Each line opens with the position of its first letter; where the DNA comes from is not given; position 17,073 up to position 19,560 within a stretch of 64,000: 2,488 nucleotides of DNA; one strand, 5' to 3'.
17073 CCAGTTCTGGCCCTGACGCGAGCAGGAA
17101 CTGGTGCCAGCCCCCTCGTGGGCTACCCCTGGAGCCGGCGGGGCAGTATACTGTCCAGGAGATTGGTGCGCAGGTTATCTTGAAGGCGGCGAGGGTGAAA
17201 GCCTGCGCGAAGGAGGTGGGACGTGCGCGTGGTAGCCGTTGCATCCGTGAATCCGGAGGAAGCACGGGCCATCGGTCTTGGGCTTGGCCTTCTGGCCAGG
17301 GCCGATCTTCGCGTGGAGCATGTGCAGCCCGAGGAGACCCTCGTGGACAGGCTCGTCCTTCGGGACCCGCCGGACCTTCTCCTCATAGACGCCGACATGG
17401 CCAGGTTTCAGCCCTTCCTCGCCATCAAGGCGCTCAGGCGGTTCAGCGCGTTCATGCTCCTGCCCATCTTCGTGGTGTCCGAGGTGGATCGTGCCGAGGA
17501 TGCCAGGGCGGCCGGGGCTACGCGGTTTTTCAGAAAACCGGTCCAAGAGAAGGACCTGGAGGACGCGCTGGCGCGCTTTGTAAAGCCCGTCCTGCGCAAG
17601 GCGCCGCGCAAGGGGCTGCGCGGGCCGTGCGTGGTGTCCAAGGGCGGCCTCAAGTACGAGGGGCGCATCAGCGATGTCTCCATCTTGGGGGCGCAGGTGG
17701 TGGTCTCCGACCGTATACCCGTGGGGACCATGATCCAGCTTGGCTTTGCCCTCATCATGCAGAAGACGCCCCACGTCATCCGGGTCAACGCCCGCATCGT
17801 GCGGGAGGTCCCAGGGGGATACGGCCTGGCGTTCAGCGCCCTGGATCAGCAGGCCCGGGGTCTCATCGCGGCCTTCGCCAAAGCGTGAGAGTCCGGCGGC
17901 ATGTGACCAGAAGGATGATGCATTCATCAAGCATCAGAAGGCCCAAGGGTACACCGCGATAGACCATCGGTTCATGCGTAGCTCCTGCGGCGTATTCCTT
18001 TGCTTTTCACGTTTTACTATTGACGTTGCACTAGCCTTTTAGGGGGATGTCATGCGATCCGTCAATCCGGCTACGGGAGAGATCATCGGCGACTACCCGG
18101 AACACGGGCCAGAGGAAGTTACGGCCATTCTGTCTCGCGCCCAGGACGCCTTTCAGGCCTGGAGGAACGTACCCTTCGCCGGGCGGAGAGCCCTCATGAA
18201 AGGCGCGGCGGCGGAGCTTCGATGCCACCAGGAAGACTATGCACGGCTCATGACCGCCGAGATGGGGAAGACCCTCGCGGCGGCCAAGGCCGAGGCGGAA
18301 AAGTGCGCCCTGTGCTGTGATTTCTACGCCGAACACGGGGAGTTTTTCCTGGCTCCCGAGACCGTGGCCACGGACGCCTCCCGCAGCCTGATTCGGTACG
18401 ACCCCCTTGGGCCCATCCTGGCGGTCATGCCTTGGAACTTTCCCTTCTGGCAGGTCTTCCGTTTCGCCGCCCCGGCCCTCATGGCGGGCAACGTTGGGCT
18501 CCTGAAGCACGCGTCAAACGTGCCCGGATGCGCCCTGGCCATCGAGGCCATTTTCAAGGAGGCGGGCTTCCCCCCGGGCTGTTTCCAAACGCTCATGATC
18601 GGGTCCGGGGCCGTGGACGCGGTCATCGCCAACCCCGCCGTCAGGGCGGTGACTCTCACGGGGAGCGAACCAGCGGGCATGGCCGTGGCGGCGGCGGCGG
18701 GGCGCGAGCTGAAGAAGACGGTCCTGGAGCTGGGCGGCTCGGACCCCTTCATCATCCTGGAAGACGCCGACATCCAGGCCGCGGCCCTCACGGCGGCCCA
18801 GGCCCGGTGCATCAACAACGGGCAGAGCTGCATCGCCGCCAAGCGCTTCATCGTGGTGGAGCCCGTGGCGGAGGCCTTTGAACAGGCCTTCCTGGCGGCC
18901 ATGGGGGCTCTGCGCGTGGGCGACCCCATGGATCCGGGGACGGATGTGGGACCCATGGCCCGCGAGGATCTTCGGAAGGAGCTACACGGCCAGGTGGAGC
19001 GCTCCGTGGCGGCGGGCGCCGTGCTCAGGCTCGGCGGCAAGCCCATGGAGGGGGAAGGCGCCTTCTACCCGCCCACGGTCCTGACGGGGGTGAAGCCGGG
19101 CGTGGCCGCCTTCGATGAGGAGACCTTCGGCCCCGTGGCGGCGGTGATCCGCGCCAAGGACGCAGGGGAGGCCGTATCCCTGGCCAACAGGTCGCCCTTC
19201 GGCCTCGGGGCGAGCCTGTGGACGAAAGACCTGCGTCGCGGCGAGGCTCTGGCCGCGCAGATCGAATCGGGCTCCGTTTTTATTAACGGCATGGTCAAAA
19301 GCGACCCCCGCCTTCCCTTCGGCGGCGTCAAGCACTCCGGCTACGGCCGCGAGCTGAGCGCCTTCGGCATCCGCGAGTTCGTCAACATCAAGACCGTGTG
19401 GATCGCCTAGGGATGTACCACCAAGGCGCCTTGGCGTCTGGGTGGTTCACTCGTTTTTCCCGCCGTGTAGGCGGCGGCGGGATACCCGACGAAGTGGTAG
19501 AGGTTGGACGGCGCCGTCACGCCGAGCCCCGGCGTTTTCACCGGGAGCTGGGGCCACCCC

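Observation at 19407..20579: MEMO1-family protein with a signal peptide and no AMMECR1/radical-SAM partners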

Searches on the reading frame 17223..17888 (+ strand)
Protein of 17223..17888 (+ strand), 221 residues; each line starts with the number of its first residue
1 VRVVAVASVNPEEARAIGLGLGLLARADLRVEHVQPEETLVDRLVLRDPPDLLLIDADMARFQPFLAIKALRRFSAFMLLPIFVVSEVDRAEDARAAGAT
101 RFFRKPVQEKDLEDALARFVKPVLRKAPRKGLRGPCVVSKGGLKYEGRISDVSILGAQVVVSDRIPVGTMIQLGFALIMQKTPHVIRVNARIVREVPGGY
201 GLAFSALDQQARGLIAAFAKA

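Call 3: search_protein_families(library=pfam, proteins=[window:17223-17888:+], max_evalue=0.01)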
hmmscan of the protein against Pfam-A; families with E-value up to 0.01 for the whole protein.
window:17223-17888:+ (221 aa): 2 families
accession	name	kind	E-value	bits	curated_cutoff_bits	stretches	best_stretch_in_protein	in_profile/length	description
PF07238.19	PilZ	-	2.9e-13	50.5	22.5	1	125-218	3-99/102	PilZ domain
PF00072.30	Response_reg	-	1.8e-06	28.5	30.2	1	23-116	17-110/111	Response regulator receiver domain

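Call 4: search_protein_families(library=ncbifam, proteins=[window:17223-17888:+], max_evalue=0.01)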
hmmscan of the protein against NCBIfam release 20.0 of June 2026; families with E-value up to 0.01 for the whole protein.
window:17223-17888:+ (221 aa): 4 families
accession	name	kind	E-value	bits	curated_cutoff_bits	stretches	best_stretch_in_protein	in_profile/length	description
TIGR02266.1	gmx_TIGR02266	paralog_domain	0.0022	18.1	68.7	0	146-218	18-94/96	TIGR02266 family protein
NF041866.1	EpsW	equivalog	0.0045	16.6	200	1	42-127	44-128/131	exopolysaccharide biosynthesis response regulator EpsW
NF045944.1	ResRegRpaBCyano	equivalog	0.0055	16.1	330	1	47-125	39-117/229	response regulator transcription factor RpaB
NF007135.0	PRK09581.1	equivalog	0.0074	15.1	474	1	44-112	41-112/457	PleD family two-component system response regulator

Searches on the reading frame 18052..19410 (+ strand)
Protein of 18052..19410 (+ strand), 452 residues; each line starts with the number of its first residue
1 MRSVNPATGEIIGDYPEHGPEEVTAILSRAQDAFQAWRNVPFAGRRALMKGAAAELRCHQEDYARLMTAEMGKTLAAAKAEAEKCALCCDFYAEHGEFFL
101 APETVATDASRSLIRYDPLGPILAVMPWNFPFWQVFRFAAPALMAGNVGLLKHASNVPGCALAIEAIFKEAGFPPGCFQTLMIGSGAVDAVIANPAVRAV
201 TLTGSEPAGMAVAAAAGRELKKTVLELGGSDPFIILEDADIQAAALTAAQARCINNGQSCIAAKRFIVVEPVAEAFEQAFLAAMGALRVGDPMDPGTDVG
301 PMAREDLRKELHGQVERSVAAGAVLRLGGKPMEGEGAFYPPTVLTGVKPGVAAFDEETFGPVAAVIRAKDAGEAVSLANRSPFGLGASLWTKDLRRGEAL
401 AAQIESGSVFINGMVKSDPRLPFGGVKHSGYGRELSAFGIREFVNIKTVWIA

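Call 3: search_protein_families(library=pfam, proteins=[window:18052-19410:+], max_evalue=0.01)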
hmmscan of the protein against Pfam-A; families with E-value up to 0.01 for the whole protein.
window:18052-19410:+ (452 aa): 1 family
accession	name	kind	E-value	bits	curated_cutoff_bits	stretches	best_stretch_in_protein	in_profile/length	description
PF00171.27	Aldedh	-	1.8e-138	462.4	23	1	2-449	10-461/461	Aldehyde dehydrogenase family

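Call 4: search_protein_families(library=ncbifam, proteins=[window:18052-19410:+], max_evalue=0.01)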
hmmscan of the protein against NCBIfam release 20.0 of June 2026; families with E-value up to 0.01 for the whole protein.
window:18052-19410:+ (452 aa): 41 families (the best 25 are shown)
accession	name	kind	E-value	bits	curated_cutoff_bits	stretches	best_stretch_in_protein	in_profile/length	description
NF006915.0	PRK09406.1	equivalog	2.9e-190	633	730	1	3-452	5-457/457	NADP-dependent succinic semialdehyde dehydrogenase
NF042989.1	AldDh_AldH_Clos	equivalog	5.4e-163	543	800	1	3-452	5-458/458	aldehyde dehydrogenase AldH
NF010575.0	PRK13968.1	equivalog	3.5e-155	517.6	855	1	3-450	11-458/462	succinate-semialdehyde dehydrogenase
TIGR01780.1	SSADH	subfamily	2.2e-98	330.1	646.35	1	4-447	2-448/448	succinate-semialdehyde dehydrogenase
NF010000.0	PRK13473.1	subfamily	2.8e-95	319.7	615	1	4-450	22-471/475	aminobutyraldehyde dehydrogenase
NF006916.0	PRK09407.1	equivalog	5.8e-95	318.8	521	1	4-449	39-490/526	succinic semialdehyde dehydrogenase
TIGR01804.1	BADH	equivalog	1.6e-89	300.5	668.6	1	2-447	16-467/467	betaine-aldehyde dehydrogenase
NF008415.0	PRK11241.1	equivalog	3.2e-88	296.5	828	1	4-451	31-480/482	NADP-dependent succinate-semialdehyde dehydrogenase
NF009725.0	PRK13252.1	equivalog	3.2e-86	289.7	593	1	2-451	25-479/488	betaine-aldehyde dehydrogenase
TIGR02299.1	HpaE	equivalog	2.3e-85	287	638.35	1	3-452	20-477/488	5-carboxymethyl-2-hydroxymuconate semialdehyde dehydrogenase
NF040648.1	lactal_redase_Meth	equivalog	2.5e-84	283.9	650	1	4-451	16-462/463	lactaldehyde dehydrogenase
NF045735.1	PaDhStyDPseudo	equivalog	3.5e-80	270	850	1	4-452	23-482/483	phenylacetaldehyde dehydrogenase StyD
NF007497.0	PRK10090.1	equivalog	4.7e-80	269.7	500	1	3-451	26-477/480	aldehyde dehydrogenase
NF042993.1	AlphKGSA_gudD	equivalog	3.3e-79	266.9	770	1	2-451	22-480/481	alpha-ketoglutaric semialdehyde dehydrogenase GucD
NF047626.1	SulfactDhSafD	equivalog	9.7e-78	262.2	700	1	4-449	6-452/454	sulfoacetaldehyde dehydrogenase SafD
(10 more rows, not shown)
